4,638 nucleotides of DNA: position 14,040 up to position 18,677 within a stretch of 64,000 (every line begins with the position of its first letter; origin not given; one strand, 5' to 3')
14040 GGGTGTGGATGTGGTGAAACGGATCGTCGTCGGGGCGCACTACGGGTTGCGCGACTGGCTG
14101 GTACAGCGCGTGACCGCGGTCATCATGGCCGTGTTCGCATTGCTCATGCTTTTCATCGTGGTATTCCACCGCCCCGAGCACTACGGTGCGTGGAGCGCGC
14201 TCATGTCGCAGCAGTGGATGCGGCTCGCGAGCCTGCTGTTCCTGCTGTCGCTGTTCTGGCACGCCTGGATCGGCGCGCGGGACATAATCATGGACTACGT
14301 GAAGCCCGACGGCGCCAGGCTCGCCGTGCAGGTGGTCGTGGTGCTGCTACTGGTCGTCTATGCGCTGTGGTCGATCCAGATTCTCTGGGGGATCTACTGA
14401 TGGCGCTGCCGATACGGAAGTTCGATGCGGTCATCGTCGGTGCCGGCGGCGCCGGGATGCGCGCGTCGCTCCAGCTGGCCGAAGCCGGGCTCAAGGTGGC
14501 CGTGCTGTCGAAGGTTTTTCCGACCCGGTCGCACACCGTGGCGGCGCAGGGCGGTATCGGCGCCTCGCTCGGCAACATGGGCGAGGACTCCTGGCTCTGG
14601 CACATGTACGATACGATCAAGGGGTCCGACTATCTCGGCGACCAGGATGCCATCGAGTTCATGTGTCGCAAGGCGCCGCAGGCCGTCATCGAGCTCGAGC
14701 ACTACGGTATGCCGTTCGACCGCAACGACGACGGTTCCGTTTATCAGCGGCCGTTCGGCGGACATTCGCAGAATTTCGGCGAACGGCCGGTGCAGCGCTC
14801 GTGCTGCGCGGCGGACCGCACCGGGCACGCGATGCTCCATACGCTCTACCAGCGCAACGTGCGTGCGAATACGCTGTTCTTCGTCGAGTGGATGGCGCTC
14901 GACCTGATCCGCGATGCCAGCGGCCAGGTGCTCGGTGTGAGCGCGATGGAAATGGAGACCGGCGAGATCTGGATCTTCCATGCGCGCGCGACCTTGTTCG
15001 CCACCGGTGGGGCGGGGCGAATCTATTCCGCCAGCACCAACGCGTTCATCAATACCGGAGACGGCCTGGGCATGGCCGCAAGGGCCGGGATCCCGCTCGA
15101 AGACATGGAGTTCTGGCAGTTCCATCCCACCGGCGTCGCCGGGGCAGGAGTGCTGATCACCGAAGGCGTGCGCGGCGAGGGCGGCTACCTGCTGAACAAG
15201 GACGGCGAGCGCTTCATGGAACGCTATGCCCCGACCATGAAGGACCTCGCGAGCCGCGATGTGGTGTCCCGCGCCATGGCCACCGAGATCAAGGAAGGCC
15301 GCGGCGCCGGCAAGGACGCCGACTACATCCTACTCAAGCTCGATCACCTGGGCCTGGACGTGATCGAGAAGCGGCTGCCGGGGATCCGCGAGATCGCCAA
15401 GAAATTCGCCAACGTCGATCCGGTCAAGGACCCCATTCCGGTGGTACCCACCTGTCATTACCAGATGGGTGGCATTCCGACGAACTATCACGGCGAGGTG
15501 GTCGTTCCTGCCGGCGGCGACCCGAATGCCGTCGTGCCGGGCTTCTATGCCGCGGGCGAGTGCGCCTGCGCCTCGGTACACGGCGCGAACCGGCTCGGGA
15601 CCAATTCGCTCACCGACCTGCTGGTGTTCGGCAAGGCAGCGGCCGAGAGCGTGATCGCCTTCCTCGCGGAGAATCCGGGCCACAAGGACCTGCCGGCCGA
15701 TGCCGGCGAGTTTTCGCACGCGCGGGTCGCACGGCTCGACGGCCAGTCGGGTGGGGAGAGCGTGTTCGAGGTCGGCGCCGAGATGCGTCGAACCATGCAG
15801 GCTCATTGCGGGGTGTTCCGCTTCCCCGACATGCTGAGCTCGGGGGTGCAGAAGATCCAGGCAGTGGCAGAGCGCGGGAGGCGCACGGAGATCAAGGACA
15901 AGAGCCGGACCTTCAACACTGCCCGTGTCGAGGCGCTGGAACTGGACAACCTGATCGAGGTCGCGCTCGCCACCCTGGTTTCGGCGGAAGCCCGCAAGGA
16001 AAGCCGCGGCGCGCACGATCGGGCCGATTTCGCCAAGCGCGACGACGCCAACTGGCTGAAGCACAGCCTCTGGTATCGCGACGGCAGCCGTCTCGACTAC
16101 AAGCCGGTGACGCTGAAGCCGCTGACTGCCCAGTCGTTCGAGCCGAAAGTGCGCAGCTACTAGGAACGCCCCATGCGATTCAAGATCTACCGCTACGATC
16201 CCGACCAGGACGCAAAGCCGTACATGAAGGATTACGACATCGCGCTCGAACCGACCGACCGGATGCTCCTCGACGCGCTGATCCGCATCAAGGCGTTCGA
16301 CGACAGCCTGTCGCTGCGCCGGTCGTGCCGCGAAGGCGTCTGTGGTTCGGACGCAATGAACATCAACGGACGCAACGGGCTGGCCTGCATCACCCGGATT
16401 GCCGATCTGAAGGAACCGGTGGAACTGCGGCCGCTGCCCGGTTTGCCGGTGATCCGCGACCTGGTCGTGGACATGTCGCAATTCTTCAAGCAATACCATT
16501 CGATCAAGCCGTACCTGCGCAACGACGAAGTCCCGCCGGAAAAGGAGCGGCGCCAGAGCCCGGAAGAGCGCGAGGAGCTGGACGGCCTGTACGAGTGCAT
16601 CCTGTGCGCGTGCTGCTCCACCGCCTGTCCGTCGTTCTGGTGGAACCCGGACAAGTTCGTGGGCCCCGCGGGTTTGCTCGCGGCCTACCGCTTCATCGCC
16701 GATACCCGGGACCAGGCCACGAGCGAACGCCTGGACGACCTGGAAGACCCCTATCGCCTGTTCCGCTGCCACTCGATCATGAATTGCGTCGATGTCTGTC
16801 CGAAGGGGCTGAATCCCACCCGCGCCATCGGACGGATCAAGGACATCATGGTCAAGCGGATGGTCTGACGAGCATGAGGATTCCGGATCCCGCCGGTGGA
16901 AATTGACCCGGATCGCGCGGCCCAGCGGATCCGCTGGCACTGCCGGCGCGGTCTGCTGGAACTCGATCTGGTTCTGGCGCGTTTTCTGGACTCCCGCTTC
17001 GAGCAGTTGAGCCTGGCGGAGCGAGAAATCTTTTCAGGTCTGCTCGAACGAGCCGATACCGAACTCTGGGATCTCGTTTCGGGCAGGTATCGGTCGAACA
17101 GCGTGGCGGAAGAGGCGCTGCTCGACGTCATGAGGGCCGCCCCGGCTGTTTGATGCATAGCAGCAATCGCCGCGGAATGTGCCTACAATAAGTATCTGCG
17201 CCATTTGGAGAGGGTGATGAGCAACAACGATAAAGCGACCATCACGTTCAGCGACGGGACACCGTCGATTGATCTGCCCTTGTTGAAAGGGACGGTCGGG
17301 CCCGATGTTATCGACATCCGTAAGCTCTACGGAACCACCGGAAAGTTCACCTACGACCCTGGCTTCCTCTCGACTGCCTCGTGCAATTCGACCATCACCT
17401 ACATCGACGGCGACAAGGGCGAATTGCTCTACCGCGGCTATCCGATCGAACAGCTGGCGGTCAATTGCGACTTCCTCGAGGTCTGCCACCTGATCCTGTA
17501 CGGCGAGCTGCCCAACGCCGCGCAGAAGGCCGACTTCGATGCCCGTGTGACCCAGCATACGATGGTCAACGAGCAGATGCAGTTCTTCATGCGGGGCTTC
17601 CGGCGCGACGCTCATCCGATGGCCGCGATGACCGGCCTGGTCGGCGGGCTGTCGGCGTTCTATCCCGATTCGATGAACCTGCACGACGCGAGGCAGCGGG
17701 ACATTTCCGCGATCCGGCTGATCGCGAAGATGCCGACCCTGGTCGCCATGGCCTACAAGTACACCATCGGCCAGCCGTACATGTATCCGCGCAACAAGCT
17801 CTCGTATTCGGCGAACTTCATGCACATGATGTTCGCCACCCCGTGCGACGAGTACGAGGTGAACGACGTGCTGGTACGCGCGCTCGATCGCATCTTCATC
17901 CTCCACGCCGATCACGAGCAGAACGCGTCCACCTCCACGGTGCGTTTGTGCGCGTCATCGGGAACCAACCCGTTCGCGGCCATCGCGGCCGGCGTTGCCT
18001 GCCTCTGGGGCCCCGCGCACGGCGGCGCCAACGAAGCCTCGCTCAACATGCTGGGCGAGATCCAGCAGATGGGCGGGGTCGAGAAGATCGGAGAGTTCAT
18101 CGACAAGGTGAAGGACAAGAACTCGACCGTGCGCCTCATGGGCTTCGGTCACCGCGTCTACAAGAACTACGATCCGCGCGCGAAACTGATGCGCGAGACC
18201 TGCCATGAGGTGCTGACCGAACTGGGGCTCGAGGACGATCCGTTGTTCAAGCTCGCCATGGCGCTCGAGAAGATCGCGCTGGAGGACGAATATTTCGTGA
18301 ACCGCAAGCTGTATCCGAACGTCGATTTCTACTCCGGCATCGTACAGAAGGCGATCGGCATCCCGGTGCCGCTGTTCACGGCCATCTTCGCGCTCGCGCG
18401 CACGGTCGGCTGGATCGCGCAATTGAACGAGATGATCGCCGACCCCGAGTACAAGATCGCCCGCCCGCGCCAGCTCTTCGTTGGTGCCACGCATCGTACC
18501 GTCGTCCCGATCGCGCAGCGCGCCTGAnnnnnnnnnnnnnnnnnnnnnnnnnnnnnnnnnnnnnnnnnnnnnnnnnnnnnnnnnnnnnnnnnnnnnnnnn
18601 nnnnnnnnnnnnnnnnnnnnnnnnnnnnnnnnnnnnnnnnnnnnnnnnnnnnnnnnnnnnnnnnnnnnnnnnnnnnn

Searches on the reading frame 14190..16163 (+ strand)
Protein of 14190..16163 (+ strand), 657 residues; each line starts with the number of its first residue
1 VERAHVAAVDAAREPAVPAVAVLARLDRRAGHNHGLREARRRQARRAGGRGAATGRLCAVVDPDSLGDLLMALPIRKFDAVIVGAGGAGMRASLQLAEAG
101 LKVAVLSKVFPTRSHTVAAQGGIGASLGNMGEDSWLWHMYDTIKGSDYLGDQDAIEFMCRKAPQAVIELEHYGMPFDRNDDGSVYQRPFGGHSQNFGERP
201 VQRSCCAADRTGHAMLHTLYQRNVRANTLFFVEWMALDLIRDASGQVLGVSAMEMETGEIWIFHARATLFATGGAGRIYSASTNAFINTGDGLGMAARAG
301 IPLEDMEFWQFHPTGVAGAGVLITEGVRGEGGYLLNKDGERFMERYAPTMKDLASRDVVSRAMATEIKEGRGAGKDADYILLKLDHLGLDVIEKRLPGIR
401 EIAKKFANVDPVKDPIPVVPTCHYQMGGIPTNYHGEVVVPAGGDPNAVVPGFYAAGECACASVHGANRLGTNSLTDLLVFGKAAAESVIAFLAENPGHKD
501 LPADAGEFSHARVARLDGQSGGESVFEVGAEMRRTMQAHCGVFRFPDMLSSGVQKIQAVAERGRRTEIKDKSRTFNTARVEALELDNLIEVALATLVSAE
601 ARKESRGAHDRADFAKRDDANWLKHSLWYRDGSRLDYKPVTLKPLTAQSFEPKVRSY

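Call 66: search_protein_families(library=ncbifam, proteins=[window:14190-16163:+], max_evalue=1e-10)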
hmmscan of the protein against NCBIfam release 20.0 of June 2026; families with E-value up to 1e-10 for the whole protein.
window:14190-16163:+ (657 aa): 27 families (the best 25 are shown)
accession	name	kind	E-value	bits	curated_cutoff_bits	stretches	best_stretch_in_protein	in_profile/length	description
TIGR01816.1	sdhA_forward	equivalog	1.2e-284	945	727.35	1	76-657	1-584/584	succinate dehydrogenase flavoprotein subunit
TIGR01812.1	sdhA_frdA_Gneg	subfamily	5e-240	797.8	567.3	1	79-657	1-568/568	succinate dehydrogenase or fumarate reductase, flavoprotein subunit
NF004724.0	PRK06069.1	subfamily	4.9e-190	632.5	826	1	77-657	5-577/577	succinate dehydrogenase/fumarate reductase flavoprotein subunit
NF004613.0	PRK05945.1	equivalog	4.1e-183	610.1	824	1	76-657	2-575/575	succinate dehydrogenase/fumarate reductase flavoprotein subunit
NF006686.0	PRK09231.1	equivalog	2.1e-162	541.7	854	1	77-643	5-572/598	fumarate reductase (quinol) flavoprotein subunit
TIGR01176.1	fum_red_Fp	equivalog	2.8e-160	534.7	932.7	1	78-643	4-570/580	fumarate reductase (quinol) flavoprotein subunit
NF005037.0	PRK06452.1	equivalog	2.4e-155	518.3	862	1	77-657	5-566/566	succinate dehydrogenase flavoprotein subunit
NF042982.1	MFR_Fp_SdhA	equivalog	6.7e-141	470.7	1100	1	77-640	47-601/612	8-methylmenaquinol:fumarate reductase flavoprotein subunit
NF006383.0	PRK08626.1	equivalog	1.4e-138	463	663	1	75-641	3-585/657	fumarate reductase flavoprotein subunit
NF004900.0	PRK06263.1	equivalog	2.7e-125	419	718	1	77-628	7-534/546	fumarate reductase (CoM/CoB) subunit TfrA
NF005866.0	PRK07803.1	equivalog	1.1e-122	410.3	819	2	75-349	6-290/631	fumarate reductase/succinate dehydrogenase flavoprotein subunit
TIGR00551.1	nadB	equivalog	1.7e-108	363.4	452.75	1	77-614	2-488/489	L-aspartate oxidase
NF006392.0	PRK08641.1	equivalog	1.5e-107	360.6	855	1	80-657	6-579/593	succinate dehydrogenase flavoprotein subunit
NF005867.0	PRK07804.1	equivalog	5.9e-104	348.3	639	1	77-627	18-528/548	L-aspartate oxidase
NF005636.0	PRK07395.1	subfamily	3.6e-100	335.8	723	1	76-627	11-546/560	L-aspartate oxidase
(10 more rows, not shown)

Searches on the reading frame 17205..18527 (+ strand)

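Call 66: search_protein_families(library=ncbifam, proteins=[window:17205-18527:+], max_evalue=1e-10)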
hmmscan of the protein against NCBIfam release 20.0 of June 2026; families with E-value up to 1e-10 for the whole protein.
window:17205-18527:+ (440 aa): 20 families
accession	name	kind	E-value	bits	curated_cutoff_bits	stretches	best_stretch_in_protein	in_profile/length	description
NF004126.0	PRK05614.1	equivalog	1.8e-227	754.8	505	1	7-439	2-430/430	citrate synthase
TIGR01798.1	cit_synth_I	equivalog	1.5e-226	751.8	485.15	1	21-432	3-411/412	citrate synthase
NF010639.0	PRK14036.1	equivalog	3.7e-102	341.9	502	1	48-439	4-378/379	citrate synthase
TIGR01800.1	cit_synth_II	subfamily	2e-96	323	421.3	1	58-439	7-368/368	2-methylcitrate synthase/citrate synthase II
NF041157.1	Cit_synThplmales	equivalog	1.9e-92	310.3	590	1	62-439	16-376/377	citrate synthase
NF010640.0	PRK14037.1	subfamily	1.3e-82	277.7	504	1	62-439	16-377/377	citrate synthase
NF041301.1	Cit_synth_Halo_CitZ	equivalog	5.8e-81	272.4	550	1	60-439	15-379/379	citrate synthase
NF010638.0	PRK14035.1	equivalog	3e-79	266.5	572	1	56-439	10-372/372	citrate synthase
NF010637.0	PRK14034.1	equivalog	2.5e-77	260.3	594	1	61-439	14-371/372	citrate synthase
NF010636.0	PRK14033.1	equivalog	7.3e-74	248.8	479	1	61-435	20-374/376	bifunctional 2-methylcitrate synthase/citrate synthase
NF009004.0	PRK12349.1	equivalog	4.4e-69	233.1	508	1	49-431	6-369/372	citrate synthase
NF009006.1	PRK12351.1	equivalog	9.8e-67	224.9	550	1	64-439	20-376/376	bifunctional 2-methylcitrate synthase/citrate synthase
NF009005.0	PRK12350.1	subfamily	2e-58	198.4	332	1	57-433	11-355/366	citrate synthase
NF010635.0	PRK14032.1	subfamily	7e-57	192.9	426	1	70-436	65-445/448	citrate synthase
NF007128.0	PRK09569.1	subfamily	4.5e-45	154.1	344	1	59-428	47-426/437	citrate (Si)-synthase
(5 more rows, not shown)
